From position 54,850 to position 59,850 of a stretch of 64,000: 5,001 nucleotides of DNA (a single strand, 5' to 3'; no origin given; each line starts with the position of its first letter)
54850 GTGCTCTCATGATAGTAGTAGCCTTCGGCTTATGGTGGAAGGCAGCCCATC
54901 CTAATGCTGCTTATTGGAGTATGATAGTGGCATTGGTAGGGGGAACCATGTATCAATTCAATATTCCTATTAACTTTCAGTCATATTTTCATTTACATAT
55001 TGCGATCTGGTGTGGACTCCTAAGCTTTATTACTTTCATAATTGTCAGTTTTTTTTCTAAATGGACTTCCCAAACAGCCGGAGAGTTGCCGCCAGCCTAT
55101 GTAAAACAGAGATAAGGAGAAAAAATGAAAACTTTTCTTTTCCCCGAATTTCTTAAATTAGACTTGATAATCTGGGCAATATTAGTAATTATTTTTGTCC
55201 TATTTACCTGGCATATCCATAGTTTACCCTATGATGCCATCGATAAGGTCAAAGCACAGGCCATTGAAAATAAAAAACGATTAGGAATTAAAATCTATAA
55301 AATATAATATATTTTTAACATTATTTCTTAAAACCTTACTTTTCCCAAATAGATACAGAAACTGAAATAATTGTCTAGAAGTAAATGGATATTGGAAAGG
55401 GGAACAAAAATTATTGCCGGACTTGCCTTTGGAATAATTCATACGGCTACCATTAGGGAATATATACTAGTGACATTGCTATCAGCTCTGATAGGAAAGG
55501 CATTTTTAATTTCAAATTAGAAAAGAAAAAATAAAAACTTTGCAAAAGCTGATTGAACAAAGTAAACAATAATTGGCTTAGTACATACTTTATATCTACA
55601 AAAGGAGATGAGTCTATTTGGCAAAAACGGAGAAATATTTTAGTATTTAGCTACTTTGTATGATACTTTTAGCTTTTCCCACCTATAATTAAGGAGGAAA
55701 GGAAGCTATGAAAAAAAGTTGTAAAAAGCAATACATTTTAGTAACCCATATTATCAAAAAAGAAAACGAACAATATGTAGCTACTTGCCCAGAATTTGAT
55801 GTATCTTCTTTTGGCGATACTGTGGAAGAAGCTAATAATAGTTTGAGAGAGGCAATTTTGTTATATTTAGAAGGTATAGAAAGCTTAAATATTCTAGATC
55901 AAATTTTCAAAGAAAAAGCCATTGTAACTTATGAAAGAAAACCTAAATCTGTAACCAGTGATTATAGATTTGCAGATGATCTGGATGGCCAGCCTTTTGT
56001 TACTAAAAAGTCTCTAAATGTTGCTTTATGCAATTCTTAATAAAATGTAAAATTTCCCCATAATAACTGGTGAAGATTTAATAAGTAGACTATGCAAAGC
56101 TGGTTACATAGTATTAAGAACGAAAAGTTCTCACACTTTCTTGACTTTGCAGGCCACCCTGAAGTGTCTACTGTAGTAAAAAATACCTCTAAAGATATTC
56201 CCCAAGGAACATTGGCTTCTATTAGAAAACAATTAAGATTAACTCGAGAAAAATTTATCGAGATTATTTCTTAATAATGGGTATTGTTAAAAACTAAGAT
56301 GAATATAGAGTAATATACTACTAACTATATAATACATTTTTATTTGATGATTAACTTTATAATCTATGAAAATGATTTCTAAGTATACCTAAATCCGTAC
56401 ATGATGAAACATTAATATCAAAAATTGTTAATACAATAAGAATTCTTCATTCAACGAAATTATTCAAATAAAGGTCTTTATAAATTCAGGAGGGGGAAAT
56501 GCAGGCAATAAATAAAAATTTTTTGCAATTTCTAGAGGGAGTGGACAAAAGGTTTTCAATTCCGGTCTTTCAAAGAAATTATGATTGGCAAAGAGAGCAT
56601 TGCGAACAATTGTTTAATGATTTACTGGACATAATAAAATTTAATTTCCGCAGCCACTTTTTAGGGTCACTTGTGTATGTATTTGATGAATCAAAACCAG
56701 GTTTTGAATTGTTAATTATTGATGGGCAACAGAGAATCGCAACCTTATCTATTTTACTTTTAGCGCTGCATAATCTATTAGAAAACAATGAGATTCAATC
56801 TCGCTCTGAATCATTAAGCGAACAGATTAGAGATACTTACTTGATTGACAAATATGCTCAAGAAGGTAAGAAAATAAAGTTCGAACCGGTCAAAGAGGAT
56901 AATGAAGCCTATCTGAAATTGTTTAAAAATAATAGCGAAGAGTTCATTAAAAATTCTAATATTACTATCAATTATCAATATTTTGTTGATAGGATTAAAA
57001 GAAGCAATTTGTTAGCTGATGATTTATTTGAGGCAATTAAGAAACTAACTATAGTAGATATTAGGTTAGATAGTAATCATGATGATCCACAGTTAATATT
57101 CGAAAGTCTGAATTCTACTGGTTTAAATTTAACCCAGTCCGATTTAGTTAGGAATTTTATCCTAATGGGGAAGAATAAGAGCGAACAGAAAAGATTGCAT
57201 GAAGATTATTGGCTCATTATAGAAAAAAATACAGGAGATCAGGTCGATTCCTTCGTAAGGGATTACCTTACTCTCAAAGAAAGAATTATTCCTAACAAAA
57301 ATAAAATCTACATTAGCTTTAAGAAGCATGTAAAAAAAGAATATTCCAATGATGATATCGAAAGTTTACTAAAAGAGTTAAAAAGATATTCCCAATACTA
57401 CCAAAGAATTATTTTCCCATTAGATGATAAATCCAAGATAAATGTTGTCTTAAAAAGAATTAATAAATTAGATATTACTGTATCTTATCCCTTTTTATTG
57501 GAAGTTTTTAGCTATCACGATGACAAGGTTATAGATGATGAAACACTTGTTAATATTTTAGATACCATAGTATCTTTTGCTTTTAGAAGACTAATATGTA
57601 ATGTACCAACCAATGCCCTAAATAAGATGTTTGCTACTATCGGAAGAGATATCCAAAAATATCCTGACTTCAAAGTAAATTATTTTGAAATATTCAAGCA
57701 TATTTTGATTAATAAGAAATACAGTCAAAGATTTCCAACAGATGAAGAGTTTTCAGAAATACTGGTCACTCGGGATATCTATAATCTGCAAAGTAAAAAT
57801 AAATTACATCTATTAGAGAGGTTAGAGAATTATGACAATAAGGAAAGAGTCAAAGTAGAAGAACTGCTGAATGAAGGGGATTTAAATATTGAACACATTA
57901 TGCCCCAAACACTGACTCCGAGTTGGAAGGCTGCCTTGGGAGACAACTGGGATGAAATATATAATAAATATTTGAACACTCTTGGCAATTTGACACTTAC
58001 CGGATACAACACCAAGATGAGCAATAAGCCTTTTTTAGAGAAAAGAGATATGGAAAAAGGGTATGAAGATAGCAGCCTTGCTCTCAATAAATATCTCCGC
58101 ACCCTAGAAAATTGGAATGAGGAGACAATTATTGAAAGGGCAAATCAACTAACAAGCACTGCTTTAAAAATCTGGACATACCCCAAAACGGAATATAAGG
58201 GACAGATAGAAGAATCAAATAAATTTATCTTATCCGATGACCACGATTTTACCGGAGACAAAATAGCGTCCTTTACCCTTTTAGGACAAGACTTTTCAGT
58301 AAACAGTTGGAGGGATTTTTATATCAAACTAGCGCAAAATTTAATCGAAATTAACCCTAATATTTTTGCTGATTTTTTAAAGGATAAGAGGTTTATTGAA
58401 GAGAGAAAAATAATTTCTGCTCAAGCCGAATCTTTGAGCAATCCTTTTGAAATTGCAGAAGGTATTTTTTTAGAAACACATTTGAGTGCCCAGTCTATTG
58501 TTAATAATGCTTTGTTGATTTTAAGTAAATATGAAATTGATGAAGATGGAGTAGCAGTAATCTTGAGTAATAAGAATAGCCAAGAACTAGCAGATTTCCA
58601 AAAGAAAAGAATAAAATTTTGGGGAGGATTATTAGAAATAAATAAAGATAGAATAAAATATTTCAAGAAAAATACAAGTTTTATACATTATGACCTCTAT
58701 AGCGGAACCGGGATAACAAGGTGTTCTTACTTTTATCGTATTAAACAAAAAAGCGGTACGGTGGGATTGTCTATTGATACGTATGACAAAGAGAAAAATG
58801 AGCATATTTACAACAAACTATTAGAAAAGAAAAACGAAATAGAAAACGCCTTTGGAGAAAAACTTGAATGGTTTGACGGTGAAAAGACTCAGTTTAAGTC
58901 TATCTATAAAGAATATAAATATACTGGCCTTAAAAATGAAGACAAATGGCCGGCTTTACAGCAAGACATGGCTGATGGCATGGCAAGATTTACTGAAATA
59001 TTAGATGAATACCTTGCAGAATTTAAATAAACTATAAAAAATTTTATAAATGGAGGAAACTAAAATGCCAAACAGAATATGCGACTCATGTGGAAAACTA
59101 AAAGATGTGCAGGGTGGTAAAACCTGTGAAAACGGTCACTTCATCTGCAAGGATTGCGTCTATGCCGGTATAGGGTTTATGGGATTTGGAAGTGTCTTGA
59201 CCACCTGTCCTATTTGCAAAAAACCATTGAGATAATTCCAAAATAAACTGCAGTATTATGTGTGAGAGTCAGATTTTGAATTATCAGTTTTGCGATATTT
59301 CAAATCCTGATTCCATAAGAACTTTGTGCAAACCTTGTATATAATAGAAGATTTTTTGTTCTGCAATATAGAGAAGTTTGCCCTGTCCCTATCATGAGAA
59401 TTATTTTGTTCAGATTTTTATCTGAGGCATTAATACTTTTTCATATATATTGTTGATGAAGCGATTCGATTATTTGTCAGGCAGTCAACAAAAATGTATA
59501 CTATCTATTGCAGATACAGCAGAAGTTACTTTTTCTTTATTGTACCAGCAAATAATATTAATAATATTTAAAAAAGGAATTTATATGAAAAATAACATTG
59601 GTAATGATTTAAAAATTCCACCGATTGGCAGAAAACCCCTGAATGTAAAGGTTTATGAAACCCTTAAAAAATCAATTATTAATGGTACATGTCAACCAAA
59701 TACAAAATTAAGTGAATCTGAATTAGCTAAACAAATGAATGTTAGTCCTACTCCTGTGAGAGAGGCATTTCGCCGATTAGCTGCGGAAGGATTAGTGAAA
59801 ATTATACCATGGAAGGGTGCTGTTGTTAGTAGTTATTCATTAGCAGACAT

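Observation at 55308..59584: Compact defence islet: hicB - degraded hicA - giant GmrSD-like DUF262/DUF1524 protein - Zn-ribbon mini-protein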

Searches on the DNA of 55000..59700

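Call 83: search_rna_families(source=window, start=55000, end=59700, threshold=evalue, max_evalue=1)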
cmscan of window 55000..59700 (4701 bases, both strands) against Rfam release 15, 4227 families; matches with E-value up to 1: 0.
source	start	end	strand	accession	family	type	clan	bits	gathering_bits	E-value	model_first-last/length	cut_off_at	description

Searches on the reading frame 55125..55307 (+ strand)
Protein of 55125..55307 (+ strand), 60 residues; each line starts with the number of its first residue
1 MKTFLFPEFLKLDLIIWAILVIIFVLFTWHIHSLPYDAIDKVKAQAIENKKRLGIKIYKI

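Call 3: search_protein_families(library=pfam, proteins=[window:55125-55307:+], max_evalue=0.01)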
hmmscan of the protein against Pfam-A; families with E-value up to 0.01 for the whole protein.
window:55125-55307:+ (60 aa): 0 families

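Call 39: find_encoding_contigs(protein=window:55125-55307:+, flank=6000, max_places=8)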
Protein window:55125-55307:+ (60 aa): 23 contigs read that carry it; 5 places shown.
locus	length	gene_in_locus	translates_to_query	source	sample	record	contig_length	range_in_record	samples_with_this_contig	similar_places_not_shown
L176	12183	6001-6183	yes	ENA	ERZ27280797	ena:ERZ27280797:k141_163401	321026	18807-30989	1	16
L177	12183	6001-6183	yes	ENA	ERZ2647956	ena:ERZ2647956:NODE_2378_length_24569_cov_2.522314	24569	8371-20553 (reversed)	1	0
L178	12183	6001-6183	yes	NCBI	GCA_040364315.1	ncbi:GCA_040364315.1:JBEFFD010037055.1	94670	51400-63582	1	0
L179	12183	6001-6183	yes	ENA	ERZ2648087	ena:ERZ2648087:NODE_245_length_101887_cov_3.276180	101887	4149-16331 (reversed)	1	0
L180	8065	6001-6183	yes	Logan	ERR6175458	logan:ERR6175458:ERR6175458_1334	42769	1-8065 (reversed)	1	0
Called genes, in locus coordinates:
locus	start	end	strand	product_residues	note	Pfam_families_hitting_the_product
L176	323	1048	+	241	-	PF01182:Glucosamine_iso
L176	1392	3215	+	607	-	PF02730:AFOR_N, PF01314:AFOR_C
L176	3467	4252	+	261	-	PF09339:HTH_IclR, PF01614:IclR_C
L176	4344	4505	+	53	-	-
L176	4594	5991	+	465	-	PF00474:SSF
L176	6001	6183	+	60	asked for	-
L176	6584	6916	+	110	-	-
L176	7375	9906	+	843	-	PF03235:GmrSD_N, PF07510:GmrSD_C, PF14088:DUF4268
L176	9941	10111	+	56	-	-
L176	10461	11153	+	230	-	PF00392:GntR, PF07729:FCD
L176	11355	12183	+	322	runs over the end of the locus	PF02073:Peptidase_M29 (faint), PF26233:NicX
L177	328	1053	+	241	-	PF01182:Glucosamine_iso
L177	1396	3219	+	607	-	PF02730:AFOR_N, PF01314:AFOR_C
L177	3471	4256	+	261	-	PF09339:HTH_IclR, PF01614:IclR_C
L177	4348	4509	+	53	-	-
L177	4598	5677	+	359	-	PF00474:SSF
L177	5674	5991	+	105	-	-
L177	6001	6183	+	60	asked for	-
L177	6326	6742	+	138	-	-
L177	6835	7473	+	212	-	PF16868:NMT1_3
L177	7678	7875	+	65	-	-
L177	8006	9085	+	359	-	PF06808:DctM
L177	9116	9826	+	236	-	PF06808:DctM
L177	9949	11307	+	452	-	PF07287:AtuA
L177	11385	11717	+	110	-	PF14330:DUF4387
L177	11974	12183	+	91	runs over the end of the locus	-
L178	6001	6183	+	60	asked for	-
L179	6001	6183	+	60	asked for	-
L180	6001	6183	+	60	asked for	-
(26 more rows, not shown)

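Call 89: search_protein_families(library=phrogs, proteins=[window:55125-55304:+], max_evalue=0.01)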
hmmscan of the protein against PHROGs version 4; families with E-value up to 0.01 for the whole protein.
window:55125-55304:+ (60 aa): 0 families

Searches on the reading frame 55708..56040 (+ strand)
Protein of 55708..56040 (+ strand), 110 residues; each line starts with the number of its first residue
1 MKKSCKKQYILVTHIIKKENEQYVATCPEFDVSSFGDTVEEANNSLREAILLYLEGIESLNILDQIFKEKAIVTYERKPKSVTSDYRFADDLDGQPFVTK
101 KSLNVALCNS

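Call 3: search_protein_families(library=pfam, proteins=[window:55708-56040:+], max_evalue=0.01)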
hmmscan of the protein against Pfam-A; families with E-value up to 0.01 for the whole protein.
window:55708-56040:+ (110 aa): 3 families
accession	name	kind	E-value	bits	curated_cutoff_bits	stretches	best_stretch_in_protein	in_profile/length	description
PF15919.11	HicB_lk_antitox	-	0.00017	22.2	27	1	15-58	5-49/123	HicB_like antitoxin of bacterial toxin-antitoxin system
PF12910.14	PHD_like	-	0.00021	21.8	27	1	2-55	48-101/141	Antitoxin of toxin-antitoxin, RelE / RelB, TA system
PF21748.3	UPF0150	-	0.005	17.2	27.3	1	18-50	16-49/64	UPF0150-like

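Call 4: search_protein_families(library=padloc, proteins=[window:55708-56040:+], max_evalue=0.01)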
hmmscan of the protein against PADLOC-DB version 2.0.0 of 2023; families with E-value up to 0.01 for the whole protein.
window:55708-56040:+ (110 aa): 0 families

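Call 5: search_protein_families(library=ncbifam, proteins=[window:55708-56040:+], max_evalue=0.01)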
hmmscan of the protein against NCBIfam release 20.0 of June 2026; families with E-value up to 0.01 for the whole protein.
window:55708-56040:+ (110 aa): 1 family
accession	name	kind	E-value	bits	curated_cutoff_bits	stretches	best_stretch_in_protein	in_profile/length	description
TIGR04214.1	CSLREA_Nterm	domain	0.0026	17.6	25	1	32-51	3-24/27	CSLREA domain-containing protein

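Call 80: search_solved_structures(query=window:55708-56037:+, max_evalue=1)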
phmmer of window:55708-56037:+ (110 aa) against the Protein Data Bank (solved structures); distinct sequences matched with E-value up to 1: 3.
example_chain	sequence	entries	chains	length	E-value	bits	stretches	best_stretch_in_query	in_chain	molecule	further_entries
4c8t_A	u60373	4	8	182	0.03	17.6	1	21-81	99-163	E3 UBIQUITIN-PROTEIN LIGASE ZNRF3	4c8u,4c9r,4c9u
6g1c_V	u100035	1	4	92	0.25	14.6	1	17-60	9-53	Antitoxin HicB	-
6g1n_A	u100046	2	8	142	0.45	13.8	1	17-60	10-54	antitoxin HicB | HicB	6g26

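Call 89: search_protein_families(library=phrogs, proteins=[window:55708-56037:+], max_evalue=0.01)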
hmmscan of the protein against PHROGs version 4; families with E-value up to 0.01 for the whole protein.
window:55708-56037:+ (110 aa): 3 families
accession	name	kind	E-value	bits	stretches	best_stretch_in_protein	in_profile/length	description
phrog_497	-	moron, auxiliary metabolic gene and host takeover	5.9e-08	33.5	1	1-58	3-61/342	toxin-antitoxin system HicB-like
phrog_11958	-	unknown function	9.7e-05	23.5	1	17-62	11-57/84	-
phrog_12841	-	unknown function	0.0077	17.6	1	11-71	7-70/106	-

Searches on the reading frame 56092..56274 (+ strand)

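Call 3: search_protein_families(library=pfam, proteins=[window:56092-56274:+], max_evalue=0.01)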
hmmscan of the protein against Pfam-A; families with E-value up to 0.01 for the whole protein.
window:56092-56274:+ (60 aa): 1 family
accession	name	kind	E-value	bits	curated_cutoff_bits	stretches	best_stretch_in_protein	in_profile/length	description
PF07927.17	HicA_toxin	-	0.0021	18.5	27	1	26-49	33-57/58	HicA toxin of bacterial toxin-antitoxin,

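Call 4: search_protein_families(library=padloc, proteins=[window:56092-56274:+], max_evalue=0.01)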
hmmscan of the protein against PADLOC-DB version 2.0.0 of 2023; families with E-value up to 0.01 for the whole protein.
window:56092-56274:+ (60 aa): 0 families

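Call 5: search_protein_families(library=ncbifam, proteins=[window:56092-56274:+], max_evalue=0.01)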
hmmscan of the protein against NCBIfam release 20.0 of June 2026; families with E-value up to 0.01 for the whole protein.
window:56092-56274:+ (60 aa): 0 families

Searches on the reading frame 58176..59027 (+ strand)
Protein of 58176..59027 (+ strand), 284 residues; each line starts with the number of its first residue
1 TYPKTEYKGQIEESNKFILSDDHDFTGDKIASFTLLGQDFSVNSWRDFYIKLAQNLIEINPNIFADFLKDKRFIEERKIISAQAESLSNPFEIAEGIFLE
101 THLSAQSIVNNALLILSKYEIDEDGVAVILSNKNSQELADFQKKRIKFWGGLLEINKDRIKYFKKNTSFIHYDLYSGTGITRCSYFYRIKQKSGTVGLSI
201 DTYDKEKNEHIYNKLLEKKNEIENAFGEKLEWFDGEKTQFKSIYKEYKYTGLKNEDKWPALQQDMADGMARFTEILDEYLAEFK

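Call 26: find_homologous_proteins(query=window:58176-59027:+, max_evalue=0.001)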
Query window:58176-59027:+ (284 aa): 2 proteins with E <= 0.001 among 729 candidates.
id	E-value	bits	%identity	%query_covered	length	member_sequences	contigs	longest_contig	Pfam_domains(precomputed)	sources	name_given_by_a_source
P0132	3.9e-83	297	96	51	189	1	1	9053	PF14088.12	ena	-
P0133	1.5e-8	53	30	44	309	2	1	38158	PF14088.12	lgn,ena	-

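Call 64: search_solved_structures(query=A3, max_evalue=10)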
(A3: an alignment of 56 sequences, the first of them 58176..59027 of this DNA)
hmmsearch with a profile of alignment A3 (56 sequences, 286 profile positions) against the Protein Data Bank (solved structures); distinct sequences matched with E-value up to 10: 2.
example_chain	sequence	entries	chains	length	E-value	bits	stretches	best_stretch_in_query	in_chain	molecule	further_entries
3ty7_A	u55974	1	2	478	0.034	16.6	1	74-132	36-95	Putative aldehyde dehydrogenase SAV2122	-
2pq7_A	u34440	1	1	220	1.3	11.4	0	105-197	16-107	Predicted HD superfamily hydrolase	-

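Call 65: search_protein_families(library=pfam, alignment_id=A3, max_evalue=0.01)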
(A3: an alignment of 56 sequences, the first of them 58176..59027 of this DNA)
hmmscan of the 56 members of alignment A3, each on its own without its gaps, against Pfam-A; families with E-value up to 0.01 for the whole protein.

A. member 1, window:58176-59027:+ (284 aa): 1 family
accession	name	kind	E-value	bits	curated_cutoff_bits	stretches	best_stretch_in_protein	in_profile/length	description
PF14088.11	DUF4268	-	1.9e-21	77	27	1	145-280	2-140/140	Domain of unknown function (DUF4268)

B. families by the number of members that match (of 56 scanned): 1 family
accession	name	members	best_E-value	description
PF14088.11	DUF4268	56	7.4e-37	Domain of unknown function (DUF4268)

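Call 89: search_protein_families(library=phrogs, proteins=[window:58176-59027:+], max_evalue=0.01)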
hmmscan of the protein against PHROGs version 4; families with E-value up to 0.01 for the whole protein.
window:58176-59027:+ (284 aa): 0 families
